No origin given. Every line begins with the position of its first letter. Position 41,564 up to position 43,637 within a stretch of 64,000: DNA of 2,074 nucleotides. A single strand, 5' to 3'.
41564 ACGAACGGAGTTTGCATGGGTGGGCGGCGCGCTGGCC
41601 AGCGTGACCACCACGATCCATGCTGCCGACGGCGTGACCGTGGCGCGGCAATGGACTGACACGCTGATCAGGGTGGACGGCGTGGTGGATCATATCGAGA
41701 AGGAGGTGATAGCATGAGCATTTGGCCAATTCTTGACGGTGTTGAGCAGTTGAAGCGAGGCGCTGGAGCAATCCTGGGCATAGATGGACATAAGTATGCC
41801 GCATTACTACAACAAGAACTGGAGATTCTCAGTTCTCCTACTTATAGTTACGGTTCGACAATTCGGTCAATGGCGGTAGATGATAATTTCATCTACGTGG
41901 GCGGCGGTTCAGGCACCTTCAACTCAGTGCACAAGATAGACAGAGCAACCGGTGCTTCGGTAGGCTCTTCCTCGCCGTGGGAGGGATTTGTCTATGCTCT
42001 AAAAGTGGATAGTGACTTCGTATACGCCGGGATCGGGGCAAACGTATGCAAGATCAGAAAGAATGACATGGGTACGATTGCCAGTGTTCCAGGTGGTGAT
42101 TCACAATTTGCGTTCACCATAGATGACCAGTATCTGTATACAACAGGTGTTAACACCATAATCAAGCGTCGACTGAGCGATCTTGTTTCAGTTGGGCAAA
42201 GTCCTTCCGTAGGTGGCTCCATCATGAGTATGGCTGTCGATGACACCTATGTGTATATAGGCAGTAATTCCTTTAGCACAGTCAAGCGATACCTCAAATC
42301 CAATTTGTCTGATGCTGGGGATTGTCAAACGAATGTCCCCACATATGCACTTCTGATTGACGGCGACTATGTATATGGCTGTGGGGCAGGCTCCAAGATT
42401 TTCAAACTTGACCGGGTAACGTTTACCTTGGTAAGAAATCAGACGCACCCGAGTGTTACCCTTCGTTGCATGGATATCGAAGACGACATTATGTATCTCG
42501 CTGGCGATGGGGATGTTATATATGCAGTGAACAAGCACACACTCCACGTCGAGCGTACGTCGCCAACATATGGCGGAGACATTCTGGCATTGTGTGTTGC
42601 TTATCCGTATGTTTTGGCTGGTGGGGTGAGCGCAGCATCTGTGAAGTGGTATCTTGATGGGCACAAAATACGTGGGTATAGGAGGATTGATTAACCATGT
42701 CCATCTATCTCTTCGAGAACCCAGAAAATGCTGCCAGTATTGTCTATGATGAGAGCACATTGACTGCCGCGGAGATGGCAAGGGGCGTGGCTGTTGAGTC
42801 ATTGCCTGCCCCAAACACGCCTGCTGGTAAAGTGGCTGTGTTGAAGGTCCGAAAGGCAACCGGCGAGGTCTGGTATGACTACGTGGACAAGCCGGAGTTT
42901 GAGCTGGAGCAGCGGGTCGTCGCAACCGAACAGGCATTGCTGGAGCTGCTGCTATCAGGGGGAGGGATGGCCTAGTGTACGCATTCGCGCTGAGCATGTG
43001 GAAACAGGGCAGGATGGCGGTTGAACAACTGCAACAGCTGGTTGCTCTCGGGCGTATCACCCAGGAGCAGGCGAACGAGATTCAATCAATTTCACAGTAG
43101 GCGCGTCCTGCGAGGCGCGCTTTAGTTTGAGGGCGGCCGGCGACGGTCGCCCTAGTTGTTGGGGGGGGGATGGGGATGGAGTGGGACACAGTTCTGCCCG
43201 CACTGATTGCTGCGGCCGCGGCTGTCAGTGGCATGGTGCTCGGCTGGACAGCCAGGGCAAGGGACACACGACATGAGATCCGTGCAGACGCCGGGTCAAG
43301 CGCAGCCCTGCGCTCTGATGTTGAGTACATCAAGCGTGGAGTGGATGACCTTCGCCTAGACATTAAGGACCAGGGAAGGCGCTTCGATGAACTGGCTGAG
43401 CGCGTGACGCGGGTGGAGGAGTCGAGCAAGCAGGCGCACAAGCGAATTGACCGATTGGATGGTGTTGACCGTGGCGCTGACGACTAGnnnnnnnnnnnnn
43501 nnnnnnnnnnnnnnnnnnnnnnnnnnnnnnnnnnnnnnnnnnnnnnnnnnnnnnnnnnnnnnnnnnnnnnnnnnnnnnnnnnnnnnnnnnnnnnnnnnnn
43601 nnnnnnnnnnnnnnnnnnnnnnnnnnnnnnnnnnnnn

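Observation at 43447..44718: Three-domain endolysin (amidase plus SLH plus trypsin-like peptidase) that matches the host S-layer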

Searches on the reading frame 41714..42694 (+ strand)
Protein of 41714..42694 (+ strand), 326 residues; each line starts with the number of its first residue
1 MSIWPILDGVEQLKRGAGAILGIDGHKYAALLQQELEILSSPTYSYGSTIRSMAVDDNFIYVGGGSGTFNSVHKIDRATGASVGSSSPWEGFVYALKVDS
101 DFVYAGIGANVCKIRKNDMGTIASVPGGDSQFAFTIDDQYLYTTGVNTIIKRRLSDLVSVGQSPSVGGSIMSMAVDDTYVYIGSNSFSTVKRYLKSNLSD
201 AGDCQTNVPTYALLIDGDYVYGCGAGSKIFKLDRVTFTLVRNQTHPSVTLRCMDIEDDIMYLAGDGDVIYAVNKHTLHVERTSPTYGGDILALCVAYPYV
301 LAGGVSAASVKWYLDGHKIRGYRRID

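Call 3: search_protein_families(library=pfam, proteins=[window:41714-42694:+], max_evalue=0.1)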
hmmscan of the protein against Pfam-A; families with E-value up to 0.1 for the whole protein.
window:41714-42694:+ (326 aa): 2 families
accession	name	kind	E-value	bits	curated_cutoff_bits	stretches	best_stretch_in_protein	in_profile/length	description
PF13964.12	Kelch_6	-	0.0015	18.9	25.3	1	52-80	6-38/50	Kelch motif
PF13360.13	PQQ_2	-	0.042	13.9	27.6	0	51-83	201-230/233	Outer membrane protein assembly factor BamB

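Call 8: search_protein_families(library=phrogs, proteins=[window:41714-42694:+], max_evalue=0.001)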
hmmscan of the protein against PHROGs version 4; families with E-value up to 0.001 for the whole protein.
window:41714-42694:+ (326 aa): 1 family
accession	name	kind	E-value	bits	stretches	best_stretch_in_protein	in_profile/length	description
phrog_4184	-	unknown function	5.1e-08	33.3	0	211-283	115-185/406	-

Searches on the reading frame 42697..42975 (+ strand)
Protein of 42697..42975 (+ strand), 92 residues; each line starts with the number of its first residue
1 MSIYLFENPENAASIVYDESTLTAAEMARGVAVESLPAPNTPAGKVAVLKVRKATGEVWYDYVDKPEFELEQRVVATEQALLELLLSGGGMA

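Call 3: search_protein_families(library=pfam, proteins=[window:42697-42975:+], max_evalue=0.1)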
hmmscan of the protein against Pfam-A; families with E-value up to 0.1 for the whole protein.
window:42697-42975:+ (92 aa): 0 families

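Call 8: search_protein_families(library=phrogs, proteins=[window:42697-42975:+], max_evalue=0.001)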
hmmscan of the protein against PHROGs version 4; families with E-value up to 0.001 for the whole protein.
window:42697-42975:+ (92 aa): 1 family
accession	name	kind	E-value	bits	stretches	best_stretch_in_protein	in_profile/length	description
phrog_3834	-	unknown function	2.3e-09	38.2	1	15-80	21-91/105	-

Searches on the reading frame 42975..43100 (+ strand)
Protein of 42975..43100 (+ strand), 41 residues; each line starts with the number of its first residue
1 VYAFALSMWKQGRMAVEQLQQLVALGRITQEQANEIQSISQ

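Call 8: search_protein_families(library=phrogs, proteins=[window:42975-43100:+], max_evalue=0.001)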
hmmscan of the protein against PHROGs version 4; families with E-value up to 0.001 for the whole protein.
window:42975-43100:+ (41 aa): 2 families
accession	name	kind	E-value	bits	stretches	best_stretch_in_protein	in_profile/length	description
phrog_134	-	unknown function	6.4e-05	23.6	1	7-36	20-49/73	-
phrog_22984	-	unknown function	0.00031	22.1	1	11-41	29-59/74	-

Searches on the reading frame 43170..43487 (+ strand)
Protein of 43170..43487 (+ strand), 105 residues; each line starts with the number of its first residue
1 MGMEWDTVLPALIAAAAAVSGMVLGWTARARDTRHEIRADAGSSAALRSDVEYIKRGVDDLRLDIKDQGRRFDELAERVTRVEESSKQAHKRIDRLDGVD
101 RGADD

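Call 3: search_protein_families(library=pfam, proteins=[window:43170-43487:+], max_evalue=0.1)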
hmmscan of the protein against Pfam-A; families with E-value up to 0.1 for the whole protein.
window:43170-43487:+ (105 aa): 4 families
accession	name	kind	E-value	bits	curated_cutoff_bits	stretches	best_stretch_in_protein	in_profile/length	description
PF01519.22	DUF16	-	0.0066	17.4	40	1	34-98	40-104/104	Protein of unknown function DUF16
PF19733.4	DUF6223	-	0.035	14.9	27.4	1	11-40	6-36/98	Family of unknown function (DUF6223)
PF10779.14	XhlA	-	0.083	13.5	34.7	0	63-97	11-45/67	Haemolysin XhlA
PF19111.5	DUF5798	-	0.094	13.4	27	0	70-97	22-49/89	Family of unknown function (DUF5798)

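Call 8: search_protein_families(library=phrogs, proteins=[window:43170-43487:+], max_evalue=0.001)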
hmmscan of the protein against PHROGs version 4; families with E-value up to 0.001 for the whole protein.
window:43170-43487:+ (105 aa): 1 family
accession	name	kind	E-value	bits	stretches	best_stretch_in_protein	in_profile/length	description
phrog_1863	-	unknown function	8.9e-23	81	1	9-97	4-92/97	-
